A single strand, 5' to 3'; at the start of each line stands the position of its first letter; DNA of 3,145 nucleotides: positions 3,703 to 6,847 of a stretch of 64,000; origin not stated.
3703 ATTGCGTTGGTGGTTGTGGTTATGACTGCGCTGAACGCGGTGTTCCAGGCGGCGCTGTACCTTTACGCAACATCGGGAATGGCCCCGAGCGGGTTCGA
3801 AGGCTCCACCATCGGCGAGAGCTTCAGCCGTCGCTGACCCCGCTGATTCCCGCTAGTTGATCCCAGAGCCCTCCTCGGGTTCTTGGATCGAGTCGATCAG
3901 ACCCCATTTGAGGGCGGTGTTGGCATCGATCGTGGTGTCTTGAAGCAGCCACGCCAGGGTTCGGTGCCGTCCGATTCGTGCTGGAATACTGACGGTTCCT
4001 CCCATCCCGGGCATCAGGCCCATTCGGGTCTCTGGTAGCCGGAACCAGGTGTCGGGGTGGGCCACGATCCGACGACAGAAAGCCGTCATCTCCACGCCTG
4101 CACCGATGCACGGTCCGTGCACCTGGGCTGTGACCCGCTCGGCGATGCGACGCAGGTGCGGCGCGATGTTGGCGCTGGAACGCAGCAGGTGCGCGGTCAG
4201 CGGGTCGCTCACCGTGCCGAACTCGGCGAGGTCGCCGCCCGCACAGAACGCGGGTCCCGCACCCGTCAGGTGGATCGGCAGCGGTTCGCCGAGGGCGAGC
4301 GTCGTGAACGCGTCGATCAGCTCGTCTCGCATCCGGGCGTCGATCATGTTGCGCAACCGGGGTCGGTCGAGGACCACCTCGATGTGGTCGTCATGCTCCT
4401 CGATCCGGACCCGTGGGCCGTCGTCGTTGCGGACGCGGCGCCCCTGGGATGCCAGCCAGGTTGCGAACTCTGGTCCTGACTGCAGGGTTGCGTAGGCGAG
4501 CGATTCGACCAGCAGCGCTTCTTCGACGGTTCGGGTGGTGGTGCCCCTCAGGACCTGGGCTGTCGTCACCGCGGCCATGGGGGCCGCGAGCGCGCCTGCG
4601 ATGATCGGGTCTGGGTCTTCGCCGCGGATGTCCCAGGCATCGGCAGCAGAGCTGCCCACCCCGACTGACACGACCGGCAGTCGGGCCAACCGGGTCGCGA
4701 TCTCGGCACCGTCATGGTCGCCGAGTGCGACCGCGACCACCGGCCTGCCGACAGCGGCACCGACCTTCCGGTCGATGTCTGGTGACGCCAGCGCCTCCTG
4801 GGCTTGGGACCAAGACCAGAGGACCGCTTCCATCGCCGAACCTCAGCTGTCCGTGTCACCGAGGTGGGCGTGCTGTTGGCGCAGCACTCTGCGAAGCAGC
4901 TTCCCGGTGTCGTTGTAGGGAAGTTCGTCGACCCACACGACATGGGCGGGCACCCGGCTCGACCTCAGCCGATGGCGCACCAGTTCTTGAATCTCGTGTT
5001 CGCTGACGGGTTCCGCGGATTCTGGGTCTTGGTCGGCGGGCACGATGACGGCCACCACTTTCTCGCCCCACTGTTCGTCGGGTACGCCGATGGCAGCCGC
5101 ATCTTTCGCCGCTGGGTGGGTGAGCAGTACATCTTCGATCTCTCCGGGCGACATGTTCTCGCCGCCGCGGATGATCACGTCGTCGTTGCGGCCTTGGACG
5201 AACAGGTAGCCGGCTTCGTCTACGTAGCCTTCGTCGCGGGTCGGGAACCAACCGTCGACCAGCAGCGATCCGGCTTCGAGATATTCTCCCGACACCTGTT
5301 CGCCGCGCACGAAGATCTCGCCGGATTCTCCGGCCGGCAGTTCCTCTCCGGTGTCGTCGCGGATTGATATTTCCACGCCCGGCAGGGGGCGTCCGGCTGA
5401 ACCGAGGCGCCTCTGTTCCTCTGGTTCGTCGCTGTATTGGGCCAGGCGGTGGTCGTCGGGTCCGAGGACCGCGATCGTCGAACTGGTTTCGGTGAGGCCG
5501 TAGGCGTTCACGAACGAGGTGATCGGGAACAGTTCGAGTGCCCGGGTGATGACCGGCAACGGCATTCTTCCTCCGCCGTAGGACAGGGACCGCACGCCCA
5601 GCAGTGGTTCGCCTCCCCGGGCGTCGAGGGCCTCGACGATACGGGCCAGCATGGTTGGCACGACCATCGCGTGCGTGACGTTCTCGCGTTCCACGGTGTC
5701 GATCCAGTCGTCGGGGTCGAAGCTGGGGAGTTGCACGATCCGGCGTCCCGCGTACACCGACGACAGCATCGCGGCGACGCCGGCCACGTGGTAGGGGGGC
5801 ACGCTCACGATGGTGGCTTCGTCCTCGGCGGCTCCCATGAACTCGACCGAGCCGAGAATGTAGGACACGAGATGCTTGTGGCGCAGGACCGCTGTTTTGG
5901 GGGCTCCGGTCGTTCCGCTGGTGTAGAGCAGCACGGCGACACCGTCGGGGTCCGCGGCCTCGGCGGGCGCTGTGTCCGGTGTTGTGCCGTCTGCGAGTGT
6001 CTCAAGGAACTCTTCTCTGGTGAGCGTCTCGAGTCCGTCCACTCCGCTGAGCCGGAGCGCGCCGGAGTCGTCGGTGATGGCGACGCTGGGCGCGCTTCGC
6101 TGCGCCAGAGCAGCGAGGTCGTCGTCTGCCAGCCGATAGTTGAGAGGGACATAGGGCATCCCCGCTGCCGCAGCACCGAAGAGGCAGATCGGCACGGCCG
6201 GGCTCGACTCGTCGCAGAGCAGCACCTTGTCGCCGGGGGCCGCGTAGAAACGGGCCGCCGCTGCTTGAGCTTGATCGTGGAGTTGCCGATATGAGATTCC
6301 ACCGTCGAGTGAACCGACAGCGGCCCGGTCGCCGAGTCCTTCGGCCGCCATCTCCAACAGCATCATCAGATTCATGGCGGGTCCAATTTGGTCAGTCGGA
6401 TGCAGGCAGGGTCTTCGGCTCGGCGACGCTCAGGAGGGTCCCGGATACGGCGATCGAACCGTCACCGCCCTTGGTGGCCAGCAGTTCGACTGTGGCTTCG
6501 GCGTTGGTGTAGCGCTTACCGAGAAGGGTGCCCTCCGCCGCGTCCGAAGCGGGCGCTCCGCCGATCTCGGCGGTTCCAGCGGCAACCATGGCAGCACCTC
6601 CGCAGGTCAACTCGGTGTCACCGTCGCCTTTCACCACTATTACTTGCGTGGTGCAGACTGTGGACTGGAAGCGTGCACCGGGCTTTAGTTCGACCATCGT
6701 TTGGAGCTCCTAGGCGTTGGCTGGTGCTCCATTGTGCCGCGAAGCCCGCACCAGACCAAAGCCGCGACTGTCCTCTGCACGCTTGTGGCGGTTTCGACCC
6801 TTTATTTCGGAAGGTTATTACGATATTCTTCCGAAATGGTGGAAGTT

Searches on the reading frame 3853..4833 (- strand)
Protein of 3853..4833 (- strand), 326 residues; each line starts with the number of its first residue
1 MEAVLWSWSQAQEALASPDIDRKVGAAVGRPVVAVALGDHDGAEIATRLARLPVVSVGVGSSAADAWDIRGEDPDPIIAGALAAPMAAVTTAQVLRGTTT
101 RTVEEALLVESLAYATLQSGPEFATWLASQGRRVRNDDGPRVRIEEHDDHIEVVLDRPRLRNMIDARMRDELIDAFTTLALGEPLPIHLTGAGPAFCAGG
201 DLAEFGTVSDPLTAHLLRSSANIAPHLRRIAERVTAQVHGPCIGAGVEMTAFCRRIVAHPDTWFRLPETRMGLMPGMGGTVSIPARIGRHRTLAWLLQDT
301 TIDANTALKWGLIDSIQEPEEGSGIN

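Call 3: search_protein_families(library=pfam, proteins=[window:3853-4833:-], max_evalue=0.01)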
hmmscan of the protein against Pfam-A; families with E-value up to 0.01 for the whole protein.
window:3853-4833:- (326 aa): 2 families
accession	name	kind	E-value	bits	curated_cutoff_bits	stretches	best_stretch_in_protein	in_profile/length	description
PF00378.25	ECH_1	-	4.3e-25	88.9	27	1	151-316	7-173/251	Enoyl-CoA hydratase/isomerase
PF16113.10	ECH_2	-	2.2e-13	50.9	27.2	1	153-285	4-141/335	Enoyl-CoA hydratase/isomerase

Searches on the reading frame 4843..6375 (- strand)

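Call 3: search_protein_families(library=pfam, proteins=[window:4843-6375:-], max_evalue=0.01)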
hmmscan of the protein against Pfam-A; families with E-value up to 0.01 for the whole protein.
window:4843-6375:- (510 aa): 2 families
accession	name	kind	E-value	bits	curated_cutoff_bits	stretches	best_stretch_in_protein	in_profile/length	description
PF00501.34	AMP-binding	-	8.5e-73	245.8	29.9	1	8-366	2-384/384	AMP-binding enzyme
PF13193.12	AMP-binding_C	-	3.9e-18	66.6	24.5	1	412-492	1-76/76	AMP-binding enzyme C-terminal domain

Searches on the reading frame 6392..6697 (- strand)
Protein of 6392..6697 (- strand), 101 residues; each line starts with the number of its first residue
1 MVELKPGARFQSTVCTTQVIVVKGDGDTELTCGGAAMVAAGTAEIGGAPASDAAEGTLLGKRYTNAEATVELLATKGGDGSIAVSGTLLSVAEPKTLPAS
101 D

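Call 3: search_protein_families(library=pfam, proteins=[window:6392-6697:-], max_evalue=0.01)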
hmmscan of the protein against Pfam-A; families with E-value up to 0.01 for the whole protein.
window:6392-6697:- (101 aa): 0 families

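Call 5: search_protein_families(library=ncbifam, proteins=[window:6392-6697:-], max_evalue=0.01)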
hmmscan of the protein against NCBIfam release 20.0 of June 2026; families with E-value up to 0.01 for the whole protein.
window:6392-6697:- (101 aa): 0 families

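Call 68: find_homologous_proteins(query=window:6392-6697:-)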
Query window:6392-6697:- (101 aa): 195 proteins with E <= 0.001 among 215 candidates; the best 120 are listed.
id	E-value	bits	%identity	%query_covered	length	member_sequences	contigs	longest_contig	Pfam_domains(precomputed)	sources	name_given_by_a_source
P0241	1.7e-52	193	96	100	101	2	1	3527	-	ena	-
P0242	9.4e-51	188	92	100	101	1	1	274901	-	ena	-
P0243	1.2e-50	187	93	100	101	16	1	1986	-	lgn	-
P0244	3.8e-50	186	92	100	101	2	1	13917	-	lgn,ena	-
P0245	2.9e-47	176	89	100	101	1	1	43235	-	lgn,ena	-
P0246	1.7e-46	174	88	100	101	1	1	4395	-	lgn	-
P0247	5.1e-46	172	88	100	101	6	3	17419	-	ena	-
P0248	1.4e-45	171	86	100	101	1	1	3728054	-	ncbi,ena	-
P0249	4.9e-44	166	84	100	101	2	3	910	-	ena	-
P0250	5.7e-44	166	85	100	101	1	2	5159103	-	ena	-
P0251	1.9e-43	164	83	100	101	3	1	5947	-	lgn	-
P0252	2.3e-43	164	83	100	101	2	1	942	-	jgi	-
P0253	2.4e-43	164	82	100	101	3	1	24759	-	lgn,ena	-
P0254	3.4e-43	163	84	100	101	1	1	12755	-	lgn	-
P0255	3.5e-43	163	83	100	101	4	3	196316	-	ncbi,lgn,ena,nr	ncbi:MAG: hypothetical protein OXF75_13395 [Acidimicrobiaceae bacterium]|nr:hypothetical protein [Ac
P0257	2.0e-42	161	80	100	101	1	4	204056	-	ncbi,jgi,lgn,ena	-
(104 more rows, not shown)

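Call 69: find_encoding_contigs(protein=P0248, flank=7000, max_places=2)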
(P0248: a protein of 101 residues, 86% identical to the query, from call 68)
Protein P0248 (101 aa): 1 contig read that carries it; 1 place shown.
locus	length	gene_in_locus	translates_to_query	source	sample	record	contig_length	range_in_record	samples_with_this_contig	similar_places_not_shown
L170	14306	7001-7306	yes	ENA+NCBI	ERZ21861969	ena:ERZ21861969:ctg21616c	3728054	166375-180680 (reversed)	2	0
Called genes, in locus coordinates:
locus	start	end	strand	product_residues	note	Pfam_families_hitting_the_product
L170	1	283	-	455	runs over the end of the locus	PF00155:Aminotran_1_2, PF01041:DegT_DnrJ_EryC1 (weak)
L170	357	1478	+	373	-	PF00266:Aminotran_5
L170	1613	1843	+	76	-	-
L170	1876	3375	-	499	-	PF01039:Carboxyl_trans, PF03255:ACCA (faint)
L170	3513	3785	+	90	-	-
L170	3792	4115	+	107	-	-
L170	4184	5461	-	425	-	PF02515:CoA_transf_3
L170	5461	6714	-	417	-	PF13173:AAA_14, PF13635:DUF4143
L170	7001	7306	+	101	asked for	-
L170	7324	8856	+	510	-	PF00501:AMP-binding, PF13193:AMP-binding_C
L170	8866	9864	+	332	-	PF00378:ECH_1, PF16113:ECH_2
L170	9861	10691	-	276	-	PF19656:DUF6159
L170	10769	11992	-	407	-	PF02771:Acyl-CoA_dh_N, PF02770:Acyl-CoA_dh_M, PF00441:Acyl-CoA_dh_1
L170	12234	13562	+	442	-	PF00120:Gln-synt_C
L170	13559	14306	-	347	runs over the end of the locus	PF26233:NicX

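Call 70: find_encoding_contigs(protein=P0255, flank=7000, max_places=2)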
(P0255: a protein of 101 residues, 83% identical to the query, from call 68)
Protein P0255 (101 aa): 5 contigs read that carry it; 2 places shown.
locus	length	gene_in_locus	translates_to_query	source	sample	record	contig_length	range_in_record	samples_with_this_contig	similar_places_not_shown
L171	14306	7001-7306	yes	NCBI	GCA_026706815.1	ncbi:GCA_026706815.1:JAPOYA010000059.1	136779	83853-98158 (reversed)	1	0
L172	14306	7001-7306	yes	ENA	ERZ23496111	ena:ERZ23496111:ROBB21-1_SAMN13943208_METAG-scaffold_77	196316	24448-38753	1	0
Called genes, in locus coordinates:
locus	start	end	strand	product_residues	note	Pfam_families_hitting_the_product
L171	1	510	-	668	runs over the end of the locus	PF12146:Hydrolase_4 (faint), PF20434:BD-FAE, PF00326:Peptidase_S9, PF01738:DLH (weak)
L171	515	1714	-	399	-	PF00155:Aminotran_1_2, PF01041:DegT_DnrJ_EryC1 (weak)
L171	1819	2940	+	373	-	PF00266:Aminotran_5 (weak)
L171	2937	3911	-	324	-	PF00248:Aldo_ket_red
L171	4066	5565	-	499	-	PF01039:Carboxyl_trans, PF03255:ACCA (faint)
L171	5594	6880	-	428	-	PF02515:CoA_transf_3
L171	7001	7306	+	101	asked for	-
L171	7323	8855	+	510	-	PF00501:AMP-binding, PF13193:AMP-binding_C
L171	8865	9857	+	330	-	PF00378:ECH_1, PF16113:ECH_2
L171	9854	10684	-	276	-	PF19656:DUF6159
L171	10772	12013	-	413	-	PF02771:Acyl-CoA_dh_N, PF02770:Acyl-CoA_dh_M, PF00441:Acyl-CoA_dh_1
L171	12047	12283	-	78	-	PF00561:Abhydrolase_1, PF12697:Abhydrolase_6 (weak)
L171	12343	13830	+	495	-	PF00501:AMP-binding, PF13193:AMP-binding_C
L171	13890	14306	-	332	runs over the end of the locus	PF03193:RsgA_GTPase, PF00005:ABC_tran (weak), PF01926:MMR_HSR1 (weak)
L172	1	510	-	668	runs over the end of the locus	PF12146:Hydrolase_4 (faint), PF20434:BD-FAE, PF00326:Peptidase_S9, PF01738:DLH (weak)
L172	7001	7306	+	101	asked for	-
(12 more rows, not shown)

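Call 71: find_encoding_contigs(protein=P0253, flank=7000, max_places=2)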
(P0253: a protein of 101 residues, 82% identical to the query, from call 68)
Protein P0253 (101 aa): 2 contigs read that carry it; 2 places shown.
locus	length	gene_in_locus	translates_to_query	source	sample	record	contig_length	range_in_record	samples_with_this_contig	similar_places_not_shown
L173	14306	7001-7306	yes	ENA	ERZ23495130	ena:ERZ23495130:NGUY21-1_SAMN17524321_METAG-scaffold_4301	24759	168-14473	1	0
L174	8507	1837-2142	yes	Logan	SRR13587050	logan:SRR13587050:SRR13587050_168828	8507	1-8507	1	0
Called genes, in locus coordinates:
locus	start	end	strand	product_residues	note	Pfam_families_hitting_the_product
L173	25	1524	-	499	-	PF03255:ACCA (faint), PF01039:Carboxyl_trans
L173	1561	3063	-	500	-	-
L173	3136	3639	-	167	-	PF03235:GmrSD_N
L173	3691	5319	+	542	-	PF02720:DUF222, PF01844:HNH (weak)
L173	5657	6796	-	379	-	PF02661:Fic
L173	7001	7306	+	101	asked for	-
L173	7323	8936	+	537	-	PF00501:AMP-binding, PF13193:AMP-binding_C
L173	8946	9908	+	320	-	PF00378:ECH_1, PF16113:ECH_2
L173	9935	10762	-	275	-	PF19656:DUF6159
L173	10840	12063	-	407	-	PF02771:Acyl-CoA_dh_N, PF02770:Acyl-CoA_dh_M, PF00441:Acyl-CoA_dh_1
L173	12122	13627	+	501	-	PF00501:AMP-binding, PF13193:AMP-binding_C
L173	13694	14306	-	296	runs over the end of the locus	PF03193:RsgA_GTPase, PF00005:ABC_tran (weak), PF01926:MMR_HSR1 (weak)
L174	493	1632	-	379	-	PF02661:Fic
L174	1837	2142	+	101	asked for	-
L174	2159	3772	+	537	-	PF00501:AMP-binding, PF13193:AMP-binding_C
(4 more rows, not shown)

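Call 72: find_encoding_contigs(protein=P0257, flank=7000, max_places=2)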
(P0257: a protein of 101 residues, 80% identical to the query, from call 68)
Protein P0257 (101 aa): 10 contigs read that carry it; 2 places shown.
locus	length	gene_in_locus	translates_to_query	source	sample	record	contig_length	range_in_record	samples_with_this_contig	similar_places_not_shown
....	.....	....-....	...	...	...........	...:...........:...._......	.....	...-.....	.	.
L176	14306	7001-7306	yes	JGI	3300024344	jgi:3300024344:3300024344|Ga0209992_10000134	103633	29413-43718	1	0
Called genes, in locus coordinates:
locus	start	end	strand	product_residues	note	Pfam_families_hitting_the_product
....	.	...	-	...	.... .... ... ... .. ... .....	?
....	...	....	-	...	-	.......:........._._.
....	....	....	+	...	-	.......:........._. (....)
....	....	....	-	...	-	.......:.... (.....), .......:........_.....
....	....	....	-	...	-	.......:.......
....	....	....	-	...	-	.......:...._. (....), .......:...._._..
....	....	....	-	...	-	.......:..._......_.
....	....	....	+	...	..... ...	-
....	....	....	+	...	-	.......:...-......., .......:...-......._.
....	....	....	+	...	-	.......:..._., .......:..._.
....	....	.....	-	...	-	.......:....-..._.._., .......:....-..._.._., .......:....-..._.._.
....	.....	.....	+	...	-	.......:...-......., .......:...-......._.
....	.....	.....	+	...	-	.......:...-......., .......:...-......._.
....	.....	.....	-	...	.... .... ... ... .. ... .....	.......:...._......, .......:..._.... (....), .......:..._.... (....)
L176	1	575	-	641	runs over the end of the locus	PF20434:BD-FAE, PF00326:Peptidase_S9, PF01738:DLH (weak)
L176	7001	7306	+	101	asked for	-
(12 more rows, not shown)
